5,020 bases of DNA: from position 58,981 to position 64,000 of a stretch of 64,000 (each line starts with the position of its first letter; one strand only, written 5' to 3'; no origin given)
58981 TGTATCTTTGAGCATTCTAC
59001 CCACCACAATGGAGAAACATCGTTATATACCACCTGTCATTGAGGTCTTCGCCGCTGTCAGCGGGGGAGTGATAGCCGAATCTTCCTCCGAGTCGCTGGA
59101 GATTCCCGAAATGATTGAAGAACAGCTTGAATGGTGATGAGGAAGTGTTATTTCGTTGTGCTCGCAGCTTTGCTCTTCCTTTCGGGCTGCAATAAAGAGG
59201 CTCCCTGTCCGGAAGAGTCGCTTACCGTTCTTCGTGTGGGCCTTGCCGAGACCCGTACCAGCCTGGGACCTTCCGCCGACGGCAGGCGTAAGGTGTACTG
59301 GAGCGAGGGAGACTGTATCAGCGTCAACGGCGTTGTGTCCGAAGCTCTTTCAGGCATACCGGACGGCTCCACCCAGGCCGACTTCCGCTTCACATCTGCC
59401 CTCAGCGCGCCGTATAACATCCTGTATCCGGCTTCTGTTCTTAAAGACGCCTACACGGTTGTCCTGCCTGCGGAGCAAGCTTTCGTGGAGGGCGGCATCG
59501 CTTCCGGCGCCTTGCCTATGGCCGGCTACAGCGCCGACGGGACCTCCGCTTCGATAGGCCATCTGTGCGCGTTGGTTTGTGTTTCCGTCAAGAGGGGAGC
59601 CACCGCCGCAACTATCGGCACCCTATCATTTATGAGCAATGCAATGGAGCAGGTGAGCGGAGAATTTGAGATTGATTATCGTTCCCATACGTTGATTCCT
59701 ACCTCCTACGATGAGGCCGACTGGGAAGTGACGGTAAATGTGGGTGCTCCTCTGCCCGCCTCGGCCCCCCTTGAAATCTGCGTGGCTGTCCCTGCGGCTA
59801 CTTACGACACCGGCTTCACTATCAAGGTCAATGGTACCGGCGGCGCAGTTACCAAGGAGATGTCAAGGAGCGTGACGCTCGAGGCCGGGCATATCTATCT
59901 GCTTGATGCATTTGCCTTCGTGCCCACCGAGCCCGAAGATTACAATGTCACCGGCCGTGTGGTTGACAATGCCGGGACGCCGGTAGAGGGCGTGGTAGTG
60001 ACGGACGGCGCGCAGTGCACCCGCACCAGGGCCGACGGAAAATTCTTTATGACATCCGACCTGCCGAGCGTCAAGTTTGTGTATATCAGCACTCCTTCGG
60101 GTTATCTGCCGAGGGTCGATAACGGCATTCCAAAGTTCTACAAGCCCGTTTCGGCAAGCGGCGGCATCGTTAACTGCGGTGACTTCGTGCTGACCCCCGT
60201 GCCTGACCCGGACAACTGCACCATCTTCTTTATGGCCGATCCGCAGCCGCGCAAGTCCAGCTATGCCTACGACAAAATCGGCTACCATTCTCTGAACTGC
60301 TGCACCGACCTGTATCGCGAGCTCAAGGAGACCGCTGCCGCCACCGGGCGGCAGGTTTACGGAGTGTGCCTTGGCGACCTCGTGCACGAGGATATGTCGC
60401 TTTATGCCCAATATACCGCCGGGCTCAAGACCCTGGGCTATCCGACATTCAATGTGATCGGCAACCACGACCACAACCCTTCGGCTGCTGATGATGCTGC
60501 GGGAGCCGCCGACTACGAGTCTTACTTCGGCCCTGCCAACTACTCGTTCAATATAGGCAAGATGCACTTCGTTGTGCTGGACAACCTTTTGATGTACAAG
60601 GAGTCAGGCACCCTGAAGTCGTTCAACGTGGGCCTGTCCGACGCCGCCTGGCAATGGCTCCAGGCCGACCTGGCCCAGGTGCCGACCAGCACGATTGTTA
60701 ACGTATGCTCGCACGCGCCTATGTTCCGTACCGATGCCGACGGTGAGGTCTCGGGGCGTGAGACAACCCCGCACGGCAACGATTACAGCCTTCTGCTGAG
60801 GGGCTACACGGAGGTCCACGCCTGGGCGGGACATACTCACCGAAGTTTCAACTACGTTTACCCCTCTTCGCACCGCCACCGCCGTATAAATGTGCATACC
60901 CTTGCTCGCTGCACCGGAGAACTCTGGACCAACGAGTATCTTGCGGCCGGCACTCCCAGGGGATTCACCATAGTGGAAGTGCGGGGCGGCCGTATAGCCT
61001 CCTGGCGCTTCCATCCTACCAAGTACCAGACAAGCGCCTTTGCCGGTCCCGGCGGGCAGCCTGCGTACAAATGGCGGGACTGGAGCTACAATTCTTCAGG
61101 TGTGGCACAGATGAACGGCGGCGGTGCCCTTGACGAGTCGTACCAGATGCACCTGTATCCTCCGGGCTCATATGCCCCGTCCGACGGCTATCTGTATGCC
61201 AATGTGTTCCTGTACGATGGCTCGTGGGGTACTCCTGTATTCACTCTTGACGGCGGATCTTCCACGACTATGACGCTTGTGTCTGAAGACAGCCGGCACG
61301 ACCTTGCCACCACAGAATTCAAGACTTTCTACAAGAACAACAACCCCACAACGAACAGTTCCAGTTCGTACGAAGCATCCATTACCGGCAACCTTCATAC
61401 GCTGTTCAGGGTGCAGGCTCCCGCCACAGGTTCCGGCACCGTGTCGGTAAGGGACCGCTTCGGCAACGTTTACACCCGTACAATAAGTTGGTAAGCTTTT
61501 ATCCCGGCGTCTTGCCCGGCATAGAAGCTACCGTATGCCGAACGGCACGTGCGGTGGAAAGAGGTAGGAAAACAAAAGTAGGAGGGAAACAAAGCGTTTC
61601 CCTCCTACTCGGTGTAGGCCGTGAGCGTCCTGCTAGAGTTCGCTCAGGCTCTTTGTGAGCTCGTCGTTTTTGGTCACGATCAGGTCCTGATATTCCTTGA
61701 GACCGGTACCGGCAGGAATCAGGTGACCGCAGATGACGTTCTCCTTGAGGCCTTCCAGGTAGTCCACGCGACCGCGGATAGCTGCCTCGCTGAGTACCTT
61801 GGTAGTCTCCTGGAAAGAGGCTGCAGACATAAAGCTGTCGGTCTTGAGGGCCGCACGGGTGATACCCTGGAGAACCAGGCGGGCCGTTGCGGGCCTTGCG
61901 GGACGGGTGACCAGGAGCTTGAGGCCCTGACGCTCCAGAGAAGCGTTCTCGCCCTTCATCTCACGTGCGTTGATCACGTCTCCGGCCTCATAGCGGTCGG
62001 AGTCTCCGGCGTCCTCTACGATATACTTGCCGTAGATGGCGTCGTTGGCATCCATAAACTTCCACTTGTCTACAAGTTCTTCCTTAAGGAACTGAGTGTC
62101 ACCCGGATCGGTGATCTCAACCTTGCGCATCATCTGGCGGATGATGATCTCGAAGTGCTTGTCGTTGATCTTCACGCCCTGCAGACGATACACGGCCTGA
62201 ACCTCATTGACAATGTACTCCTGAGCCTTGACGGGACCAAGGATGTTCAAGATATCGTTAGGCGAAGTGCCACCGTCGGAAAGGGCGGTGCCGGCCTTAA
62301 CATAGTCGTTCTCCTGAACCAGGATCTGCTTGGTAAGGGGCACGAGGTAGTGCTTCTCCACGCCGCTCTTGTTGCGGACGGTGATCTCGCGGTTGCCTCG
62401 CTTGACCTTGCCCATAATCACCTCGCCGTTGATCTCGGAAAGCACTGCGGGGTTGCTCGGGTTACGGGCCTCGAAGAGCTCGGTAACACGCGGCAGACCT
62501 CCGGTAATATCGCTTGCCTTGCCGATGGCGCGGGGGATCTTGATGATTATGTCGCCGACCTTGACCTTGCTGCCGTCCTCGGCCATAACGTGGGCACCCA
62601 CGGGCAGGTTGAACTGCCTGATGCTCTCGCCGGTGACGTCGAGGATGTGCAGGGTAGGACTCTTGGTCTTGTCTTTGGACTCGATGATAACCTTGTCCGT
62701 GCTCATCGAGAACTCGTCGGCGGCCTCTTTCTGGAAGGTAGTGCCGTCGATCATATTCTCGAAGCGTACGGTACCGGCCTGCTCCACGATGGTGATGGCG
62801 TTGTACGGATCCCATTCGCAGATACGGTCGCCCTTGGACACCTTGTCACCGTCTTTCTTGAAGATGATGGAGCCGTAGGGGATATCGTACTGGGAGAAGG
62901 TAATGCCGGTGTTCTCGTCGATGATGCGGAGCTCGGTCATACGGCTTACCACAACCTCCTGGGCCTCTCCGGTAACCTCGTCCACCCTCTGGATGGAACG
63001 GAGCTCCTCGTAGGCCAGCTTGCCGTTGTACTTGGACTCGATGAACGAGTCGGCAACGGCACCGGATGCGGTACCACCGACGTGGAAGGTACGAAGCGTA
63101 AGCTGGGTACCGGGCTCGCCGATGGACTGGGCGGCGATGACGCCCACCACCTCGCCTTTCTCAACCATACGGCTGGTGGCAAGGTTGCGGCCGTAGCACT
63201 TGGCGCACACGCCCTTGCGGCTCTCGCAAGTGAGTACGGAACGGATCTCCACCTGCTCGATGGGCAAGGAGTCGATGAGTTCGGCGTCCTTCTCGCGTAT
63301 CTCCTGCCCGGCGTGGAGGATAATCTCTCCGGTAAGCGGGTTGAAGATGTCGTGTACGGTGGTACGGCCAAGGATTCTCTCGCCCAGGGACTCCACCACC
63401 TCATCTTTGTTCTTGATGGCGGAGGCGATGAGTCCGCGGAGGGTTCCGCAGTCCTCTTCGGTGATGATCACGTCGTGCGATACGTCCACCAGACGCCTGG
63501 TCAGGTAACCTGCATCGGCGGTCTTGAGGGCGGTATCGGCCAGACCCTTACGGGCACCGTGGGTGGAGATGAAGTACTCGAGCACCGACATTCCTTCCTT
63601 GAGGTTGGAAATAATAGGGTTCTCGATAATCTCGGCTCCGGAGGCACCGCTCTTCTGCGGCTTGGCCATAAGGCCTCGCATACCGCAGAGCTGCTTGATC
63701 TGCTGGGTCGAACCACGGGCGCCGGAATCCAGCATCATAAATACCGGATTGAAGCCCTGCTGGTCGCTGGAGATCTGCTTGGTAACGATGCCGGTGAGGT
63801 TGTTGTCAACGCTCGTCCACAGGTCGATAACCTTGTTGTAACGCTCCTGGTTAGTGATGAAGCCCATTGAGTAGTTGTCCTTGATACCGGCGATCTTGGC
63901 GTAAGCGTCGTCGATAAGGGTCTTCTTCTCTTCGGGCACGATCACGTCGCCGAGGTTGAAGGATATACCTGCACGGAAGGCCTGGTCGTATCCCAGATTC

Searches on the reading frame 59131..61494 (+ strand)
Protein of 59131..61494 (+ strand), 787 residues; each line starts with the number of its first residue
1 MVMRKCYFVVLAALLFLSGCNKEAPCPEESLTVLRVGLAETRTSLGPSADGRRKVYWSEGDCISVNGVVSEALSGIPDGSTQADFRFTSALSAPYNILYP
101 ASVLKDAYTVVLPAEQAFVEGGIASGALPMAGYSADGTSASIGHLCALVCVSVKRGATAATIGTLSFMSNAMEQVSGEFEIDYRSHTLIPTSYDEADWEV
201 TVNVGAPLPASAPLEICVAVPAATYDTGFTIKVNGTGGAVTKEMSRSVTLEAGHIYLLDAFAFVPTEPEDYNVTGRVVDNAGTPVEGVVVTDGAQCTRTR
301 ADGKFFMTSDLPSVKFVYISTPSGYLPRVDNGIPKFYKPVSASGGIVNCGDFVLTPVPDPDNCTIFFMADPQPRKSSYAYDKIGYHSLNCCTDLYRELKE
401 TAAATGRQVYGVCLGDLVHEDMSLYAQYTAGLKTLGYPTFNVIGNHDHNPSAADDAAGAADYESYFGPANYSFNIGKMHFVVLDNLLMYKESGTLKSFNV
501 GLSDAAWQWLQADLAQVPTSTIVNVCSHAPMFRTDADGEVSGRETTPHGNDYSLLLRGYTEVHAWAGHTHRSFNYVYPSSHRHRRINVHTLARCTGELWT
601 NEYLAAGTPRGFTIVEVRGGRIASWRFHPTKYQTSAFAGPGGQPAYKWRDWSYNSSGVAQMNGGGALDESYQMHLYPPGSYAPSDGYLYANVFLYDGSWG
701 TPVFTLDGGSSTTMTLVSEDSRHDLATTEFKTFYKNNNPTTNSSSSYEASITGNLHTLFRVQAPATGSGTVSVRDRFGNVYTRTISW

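Call 4: search_protein_families(library=pfam, proteins=[window:59131-61494:+], max_evalue=0.01)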
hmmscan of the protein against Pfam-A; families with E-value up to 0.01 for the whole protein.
window:59131-61494:+ (787 aa): 4 families
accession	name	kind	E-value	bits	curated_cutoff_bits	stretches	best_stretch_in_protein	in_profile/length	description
PF16371.11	MetallophosN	-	1.7e-19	70.2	35.6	1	275-345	1-68/77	N terminal of Calcineurin-like phosphoesterase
PF16370.11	MetallophosC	-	1e-11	45.7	29.7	1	594-781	7-168/168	C terminal of Calcineurin-like phosphoesterase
PF13620.12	CarboxypepD_reg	-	0.0011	19.8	32.3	1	273-312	2-47/82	Carboxypeptidase regulatory-like domain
PF13149.12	Mfa_like_1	-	0.0056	17.2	27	0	142-257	117-226/246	Fimbrillin-like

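Call 6: search_protein_families(library=ncbifam, proteins=[window:59131-61494:+], max_evalue=0.01)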
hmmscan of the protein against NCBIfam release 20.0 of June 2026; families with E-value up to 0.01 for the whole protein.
window:59131-61494:+ (787 aa): 1 family
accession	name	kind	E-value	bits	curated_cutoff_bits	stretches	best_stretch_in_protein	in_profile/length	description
NF050112.1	PhdiestSpdARhizob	equivalog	2.6e-07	30.5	400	1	412-574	44-202/264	2', 3'cyclic nucleotide phosphodiesterase SpdA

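Call 73: search_solved_structures(query=window:59131-61494:+, max_evalue=0.1)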
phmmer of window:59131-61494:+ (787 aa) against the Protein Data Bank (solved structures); distinct sequences matched with E-value up to 0.1: 0.

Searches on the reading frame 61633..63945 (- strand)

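Call 4: search_protein_families(library=pfam, proteins=[window:61633-63945:-], max_evalue=0.01)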
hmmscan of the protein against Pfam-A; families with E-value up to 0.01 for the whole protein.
window:61633-63945:- (770 aa): 6 families
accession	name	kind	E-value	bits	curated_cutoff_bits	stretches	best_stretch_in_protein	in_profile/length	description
PF04998.22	RNA_pol_Rpb1_5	-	2.1e-71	241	28.5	1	118-622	1-262/267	RNA polymerase Rpb1, domain 5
PF05000.22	RNA_pol_Rpb1_4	-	1.9e-17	63.6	24.8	1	30-114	1-105/107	RNA polymerase Rpb1, domain 4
PF13533.13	Biotin_lipoyl_2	-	0.00011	22.4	29.8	0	539-555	12-28/32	Biotin-lipoyl like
PF01333.25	Apocytochr_F_C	-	0.00012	22.5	30.4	0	512-557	17-62/118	Apocytochrome F, C-terminal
PF00364.28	Biotin_lipoyl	-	0.00029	21.1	22.1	0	361-377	19-35/73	Biotin-requiring enzyme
PF21668.3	RPOC_hybrid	-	0.0021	18.3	27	0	502-558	20-69/102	DNA-directed RNA polymerase subunit beta', hybrid domain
